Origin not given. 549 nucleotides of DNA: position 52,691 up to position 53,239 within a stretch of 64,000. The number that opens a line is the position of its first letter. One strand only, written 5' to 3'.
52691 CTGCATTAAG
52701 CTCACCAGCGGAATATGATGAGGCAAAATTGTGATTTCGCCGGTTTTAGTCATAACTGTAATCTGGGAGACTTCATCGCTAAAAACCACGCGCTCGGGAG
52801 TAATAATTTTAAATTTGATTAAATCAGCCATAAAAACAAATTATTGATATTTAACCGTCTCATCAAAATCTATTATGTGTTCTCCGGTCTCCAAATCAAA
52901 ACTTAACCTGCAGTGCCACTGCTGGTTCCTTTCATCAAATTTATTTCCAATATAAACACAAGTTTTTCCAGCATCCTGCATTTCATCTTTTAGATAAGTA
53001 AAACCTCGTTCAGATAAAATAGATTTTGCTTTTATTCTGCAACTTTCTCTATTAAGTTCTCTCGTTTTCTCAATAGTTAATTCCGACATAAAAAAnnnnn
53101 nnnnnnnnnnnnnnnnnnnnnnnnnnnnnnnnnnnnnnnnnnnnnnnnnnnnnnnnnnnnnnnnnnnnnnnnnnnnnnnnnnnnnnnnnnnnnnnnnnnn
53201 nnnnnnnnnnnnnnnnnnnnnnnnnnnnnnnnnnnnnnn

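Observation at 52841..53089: AT-rich 82-aa ORF wedged between atpD (beta) and atpC (epsilon)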

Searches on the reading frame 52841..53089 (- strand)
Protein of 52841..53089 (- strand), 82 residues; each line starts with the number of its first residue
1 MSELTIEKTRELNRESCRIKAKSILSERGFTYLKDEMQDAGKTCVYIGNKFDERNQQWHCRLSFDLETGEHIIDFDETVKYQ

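Call 5: search_protein_families(library=pfam, proteins=[window:52841-53089:-], max_evalue=1)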
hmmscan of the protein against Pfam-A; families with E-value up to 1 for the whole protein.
window:52841-53089:- (82 aa): 0 families

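Call 6: search_protein_families(library=phrogs, proteins=[window:52841-53089:-], max_evalue=10)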
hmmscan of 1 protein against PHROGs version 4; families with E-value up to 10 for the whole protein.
window:52841-53089:- (82 aa): 0 families
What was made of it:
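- On Toxin–antitoxin / anti-phage defence system: PHROGs gives 0 hits (call 6).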

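Call 7: find_homologous_proteins(query=window:52841-53089:-, max_evalue=0.01)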
Query window:52841-53089:- (82 aa): 1 proteins with E <= 0.01 among 2 candidates.
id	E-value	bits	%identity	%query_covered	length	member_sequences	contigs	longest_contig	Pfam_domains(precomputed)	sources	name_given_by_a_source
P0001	5.7e-49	181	100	100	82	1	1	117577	-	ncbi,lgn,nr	ncbi:MAG: hypothetical protein Q7K39_02860 [Candidatus Magasanikbacteria bacterium]|nr:hypothetical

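Call 11: find_encoding_contigs(protein=P0001, flank=10000)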
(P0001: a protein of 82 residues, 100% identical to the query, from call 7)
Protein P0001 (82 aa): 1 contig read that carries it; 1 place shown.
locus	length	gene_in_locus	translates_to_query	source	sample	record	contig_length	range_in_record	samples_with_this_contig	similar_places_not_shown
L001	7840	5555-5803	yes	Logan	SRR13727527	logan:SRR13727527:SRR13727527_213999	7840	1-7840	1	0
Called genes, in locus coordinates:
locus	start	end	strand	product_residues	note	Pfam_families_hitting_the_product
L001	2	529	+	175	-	?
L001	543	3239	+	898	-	PF00690:Cation_ATPase_N, PF00122:E1-E2_ATPase, PF13246:Cation_ATPase, PF00702:Hydrolase, PF12710:HAD (weak), PF00689:Cation_ATPase_C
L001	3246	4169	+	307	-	PF00231:ATP-synt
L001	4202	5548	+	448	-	PF02874:ATP-synt_ab_N, PF00006:ATP-synt_ab, PF22919:ATP-synt_VA_C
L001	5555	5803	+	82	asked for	-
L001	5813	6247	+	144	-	PF02823:ATP-synt_DE_N, PF00401:ATP-synt_DE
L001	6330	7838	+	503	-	?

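Call 15: predict_structure(protein=window:52841-53089:-)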
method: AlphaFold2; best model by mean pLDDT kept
length: 82 residues; sequences in the alignment: 1
mean_pLDDT: 77.9   pTM: 0.58
mean pLDDT of the five models: 77.9, 56.1, 55.7, 53.3, 39.6
residues with pLDDT >= 90: 3; 70-90: 58; 50-70: 17; < 50: 4
segments of 3 or more residues with pLDDT < 50: none
pLDDT, mean of each block of 10 residues (from residue 1): 53 76 88 86 87 87 85 69 42
secondary structure, 60 per line:
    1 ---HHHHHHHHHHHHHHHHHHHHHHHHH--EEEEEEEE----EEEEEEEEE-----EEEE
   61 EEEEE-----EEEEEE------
elements in order: H4-28 E31-38 E43-51 E57-65 E71-76
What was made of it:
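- On 23S_rRNA_IVP four-helix-bundle family: The model has four beta strands (call 15).
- Closest known: Small '23S rRNA intervening-sequence' type ORFs. Different: The predicted fold contains a beta sheet, so it is not a four-helix bundle (call 15).
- Four of five AlphaFold models are of low confidence (call 15).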

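Call 17: search_protein_families(library=ncbifam, proteins=[window:52841-53089:-], max_evalue=10)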
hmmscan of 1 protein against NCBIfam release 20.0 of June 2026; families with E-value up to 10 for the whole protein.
window:52841-53089:- (82 aa): 0 families

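Call 18: search_protein_families(library=padloc, proteins=[window:52841-53089:-], max_evalue=10)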
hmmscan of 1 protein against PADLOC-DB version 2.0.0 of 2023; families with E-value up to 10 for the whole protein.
window:52841-53089:- (82 aa): 0 families
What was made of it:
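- On Toxin–antitoxin / anti-phage defence system: PADLOC gives 0 hits at E up to 10 (call 18).
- Nothing in Pfam, PHROGs, NCBIfam or PADLOC (calls 5, 6, 17, 18). No PADLOC or PHROGs hit (calls 6, 18).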

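Call 19: search_solved_structures(query=window:52841-53089:-, max_evalue=10, show_alignments=3)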
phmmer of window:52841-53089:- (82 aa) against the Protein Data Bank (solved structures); distinct sequences matched with E-value up to 10: 1.
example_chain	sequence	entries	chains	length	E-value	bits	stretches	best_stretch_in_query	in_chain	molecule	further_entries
12oa_A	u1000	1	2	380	1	13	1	29-56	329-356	Glycoside hydrolase family 26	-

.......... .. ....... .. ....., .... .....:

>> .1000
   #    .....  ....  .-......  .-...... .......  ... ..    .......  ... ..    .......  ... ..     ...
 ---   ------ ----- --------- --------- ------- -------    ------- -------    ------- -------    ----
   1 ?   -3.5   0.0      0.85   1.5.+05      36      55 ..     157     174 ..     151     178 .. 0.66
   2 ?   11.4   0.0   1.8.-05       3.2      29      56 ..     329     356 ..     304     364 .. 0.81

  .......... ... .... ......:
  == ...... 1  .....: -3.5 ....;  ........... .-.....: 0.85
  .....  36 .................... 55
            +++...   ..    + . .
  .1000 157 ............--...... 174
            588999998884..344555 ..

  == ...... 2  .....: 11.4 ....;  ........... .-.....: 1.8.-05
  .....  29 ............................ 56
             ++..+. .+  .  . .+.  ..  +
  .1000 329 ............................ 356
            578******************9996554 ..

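Call 21: search_protein_representatives(protein=window:52841-53089:-)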
Query: 82 residues. Proteins with E-value up to 0.001 (for the whole library): 2; up to 1e-10: 1; up to 1e-30: 1. The best 2 are listed.
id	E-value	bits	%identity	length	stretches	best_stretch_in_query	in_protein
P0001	1.8e-49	180.8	100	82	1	1-82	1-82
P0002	1.0e-04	38.5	46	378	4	49-72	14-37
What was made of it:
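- On F-type ATP synthase subunit (lineage-specific extra subunit): No homologue in 1.84 billion representatives (call 21).
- The only hit among 5.8 billion clusters, and among 1.84 billion representatives by full phmmer, is the protein itself (calls 7, 21). No homologues anywhere (call 21).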

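Call 25: fold_search(model_id=the predicted structure, library=pdb)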
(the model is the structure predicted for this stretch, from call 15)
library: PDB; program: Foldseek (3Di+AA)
matches with E <= 10: 948; with E <= 0.001: 0
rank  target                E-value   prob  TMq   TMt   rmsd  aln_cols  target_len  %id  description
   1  9f8t_A                3.8e-02  1.00  0.51  0.12   1.5        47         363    8  Clathrin terminal domain complexed with C-terminus of AAK1L (released 2025-05-21)
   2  4hxg_K                4.0e-02  1.00  0.46  0.08   4.0        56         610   14  Pyrococcus horikoshii acylaminoacyl peptidase (orthorhombic crystal form) (released 2013-05-08)
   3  5ods_D                7.3e-02  1.00  0.51  0.08   1.4        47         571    8  Structure of a phosphoprotein-protein complex (released 2018-03-14)
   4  9c0z                  7.8e-02  1.00  0.50  0.12   1.6        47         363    8  Clathrin terminal domain complexed with pitstop 2d (released 2024-06-26)
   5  2gop_A                7.8e-02  0.99  0.42  0.13   2.7        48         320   10  The beta-propeller domain of the Trilobed protease from Pyrococcus furiosus reveals an open velcro topology (released 2007-01-23)
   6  1utc_B                8.2e-02  1.00  0.50  0.13   1.6        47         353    8  Clathrin terminal domain complexed with TLPWDLWTT (released 2004-02-25)
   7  6qnp_A                8.7e-02  1.00  0.50  0.12   1.7        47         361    8  CLATHRIN HEAVY CHAIN N-TERMINAL DOMAIN BOUND TO GTSE1 LIDL MOTIF (released 2019-08-28)
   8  6qnp_D                9.3e-02  1.00  0.50  0.12   1.7        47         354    8  CLATHRIN HEAVY CHAIN N-TERMINAL DOMAIN BOUND TO GTSE1 LIDL MOTIF (released 2019-08-28)
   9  7zx4_B                1.0e-01  1.00  0.51  0.13   1.6        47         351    8  Clathrin N-terminal domain in complex with a HURP phospho-peptide (released 2023-03-29)
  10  5ods_A                1.0e-01  1.00  0.50  0.08   1.6        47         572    8  Structure of a phosphoprotein-protein complex (released 2018-03-14)
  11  1utc_A                1.0e-01  1.00  0.50  0.12   1.8        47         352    8  Clathrin terminal domain complexed with TLPWDLWTT (released 2004-02-25)
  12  1c9i_B                1.1e-01  1.00  0.51  0.13   1.4        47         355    8  PEPTIDE-IN-GROOVE INTERACTIONS LINK TARGET PROTEINS TO THE B-PROPELLER OF CLATHRIN (released 2000-02-07)
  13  9ext_B                1.2e-01  1.00  0.51  0.12   1.6        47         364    6  Crystal structure of Yeast Clathrin Heavy Chain N-terminal domain bound to APL2/AP-1 Beta peptide (LLDL) (released 2024-11-13)
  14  5jrl_C                1.2e-01  0.98  0.43  0.06   2.4        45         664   18  Crystal Structure of the Sphingopyxin I Lasso Peptide Isopeptidase SpI-IsoP (Native) (released 2016-09-14)
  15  7om8_Y                1.4e-01  1.00  0.53  0.29   2.8        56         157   11  Beta2 appendage domain of AP2 bound to terminal domains beneath the hub of the 28 triskelia mini clathrin coat complex (released 2021-08-11)
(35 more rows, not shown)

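Call 28: find_related_loci(query=window:52841-53089:-, collection=metagenome_contigs, flank=5000)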
Query window:52841-53089:- (82 aa) in metagenome_contigs; peptide patterns used: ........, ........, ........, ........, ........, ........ (x = any residue, [..] = any of these).
183 stretches matched a pattern, but none encodes a relative of the query by tblastn (E <= 1e-3).
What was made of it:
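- No homologue anywhere (calls 7, 21, 28).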

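Call 46: search_dna_similar(query=window:52841-53089:-, collection=phages, mode=protein, max_evalue=10, max_rows=10)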
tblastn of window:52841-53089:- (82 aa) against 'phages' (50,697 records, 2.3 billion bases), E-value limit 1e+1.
Records with a match: 3; places in all: 3; records where one place covers at least 80% of the query: 0.
Best place of each record, by identity: <60% 3.
By first word of the organism name: Lactobacillus 2; Roseobacter 1.
By host as written in the record: Lactobacillus casei W56 2; Rhodobacteraceae bacterium FZCC0089 1.
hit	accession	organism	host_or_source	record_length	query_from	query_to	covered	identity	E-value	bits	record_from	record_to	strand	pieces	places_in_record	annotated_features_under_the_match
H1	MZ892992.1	Roseobacter phage CRP-738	Rhodobacteraceae bacterium FZCC0089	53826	43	82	49%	38.6%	8e+0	30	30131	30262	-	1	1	hypothetical protein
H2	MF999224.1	Lactobacillus phage LJ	Lactobacillus casei W56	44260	31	63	40%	38.5%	1e+0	32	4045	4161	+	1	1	helix-turn-helix domain-containing protein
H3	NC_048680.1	Lactobacillus phage LJ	Lactobacillus casei W56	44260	31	63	40%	38.5%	1e+0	32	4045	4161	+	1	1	replication initiation protein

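Call 47: search_dna_similar(query=window:52841-53089:-, collection=plasmids, mode=protein, max_evalue=10, max_rows=10)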
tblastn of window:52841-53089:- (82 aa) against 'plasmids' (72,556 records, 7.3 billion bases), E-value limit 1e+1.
Records with a match: 2; places in all: 2; records where one place covers at least 80% of the query: 0.
Best place of each record, by identity: <60% 2.
By first word of the organism name: Actinomyces 1; Selenomonas 1.
By predicted mobility (MOB-suite, as given by PLSDB): non-mobilizable 2.
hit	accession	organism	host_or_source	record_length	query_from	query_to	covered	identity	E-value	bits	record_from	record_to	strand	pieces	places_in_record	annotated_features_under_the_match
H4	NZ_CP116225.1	Actinomyces oris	Homo sapiens,Cell culture,oral cavity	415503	38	69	39%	48.5%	5e+0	32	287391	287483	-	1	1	hypothetical protein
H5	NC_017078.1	Selenomonas ruminantium subsp. lactilytica TAM6421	-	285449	48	70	28%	54.2%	9e+0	31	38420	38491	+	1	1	1-deoxy-D-xylulose-5-phosphate synthase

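Call 51: fold_search(model_id=the predicted structure, library=viral)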
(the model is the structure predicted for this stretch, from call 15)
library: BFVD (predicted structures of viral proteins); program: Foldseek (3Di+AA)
matches with E <= 10: 1241; with E <= 0.001: 0
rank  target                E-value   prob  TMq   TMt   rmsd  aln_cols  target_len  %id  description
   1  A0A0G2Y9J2            3.1e-02  1.00  0.47  0.09   1.6        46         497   15  BTB/POZ domain-containing protein [Acanthamoeba polyphaga mimivirus Kroon]
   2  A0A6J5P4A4            3.5e-02  0.98  0.41  0.39   3.8        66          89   11  Uncharacterized protein [uncultured Caudovirales phage]
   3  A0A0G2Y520            4.0e-02  1.00  0.54  0.12   4.0        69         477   10  PutativeBTB/POZ domain-containing protein [Acanthamoeba polyphaga mimivirus]
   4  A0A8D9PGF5            4.0e-02  0.99  0.53  0.41   5.2        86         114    5  (no name in the UniProt tables at hand)
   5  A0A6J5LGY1            4.2e-02  0.99  0.47  0.35   4.7        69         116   14  Uncharacterized protein [uncultured Caudovirales phage]
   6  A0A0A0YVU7            5.1e-02  0.99  0.43  0.55   5.5        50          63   18  Uncharacterized protein [Citrobacter phage Moon]
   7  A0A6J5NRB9            5.1e-02  0.98  0.51  0.21   5.3        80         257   14  Uncharacterized protein [uncultured Caudovirales phage]
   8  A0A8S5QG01            5.7e-02  0.85  0.42  0.38  15.0        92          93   12  Uncharacterized protein [Myoviridae sp. ctdNl2]
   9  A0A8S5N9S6            6.8e-02  0.85  0.41  0.26  19.2        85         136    9  Uncharacterized protein [Myoviridae sp. ctx322]
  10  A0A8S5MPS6            7.2e-02  0.91  0.36  0.43   7.5        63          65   16  Uncharacterized protein [Microviridae sp. ctjwa4]
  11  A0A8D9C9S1            8.1e-02  0.99  0.55  0.48   4.7        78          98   10  Uncharacterized protein [uncultured marine phage]
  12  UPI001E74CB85         8.6e-02  0.77  0.35  0.19   7.5        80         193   15  (no name look-up for this kind of identifier)
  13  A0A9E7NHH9            1.0e-01  0.85  0.43  0.36   5.2        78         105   13  Membrane protein [Gordonia phage Finkle]
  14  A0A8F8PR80            1.1e-01  0.87  0.45  0.31   6.8        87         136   17  Uncharacterized protein [Clandestinovirus]
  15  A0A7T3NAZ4            1.2e-01  1.00  0.48  0.57   2.8        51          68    4  (no name in the UniProt tables at hand)
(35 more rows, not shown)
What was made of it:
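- Nothing in PDB sequences (call 19), or by Foldseek against the PDB and BFVD (calls 25, 51). A CdiI immunity protein and uncharacterised phage proteins appear among the weak, non-significant fold matches (calls 25, 51). All fold matches have E of at least 0.03 and mostly cover a generic four-stranded beta meander (calls 25, 51).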

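Call 77: find_related_loci(query=window:52841-53089:-, collection=viral_contigs, flank=3000)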
Query window:52841-53089:- (82 aa) in viral_contigs; peptide patterns used: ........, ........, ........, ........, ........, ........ (x = any residue, [..] = any of these).
7 stretches matched a pattern, but none encodes a relative of the query by tblastn (E <= 1e-3).
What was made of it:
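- Nothing in metagenome or viral contigs (calls 28, 77).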
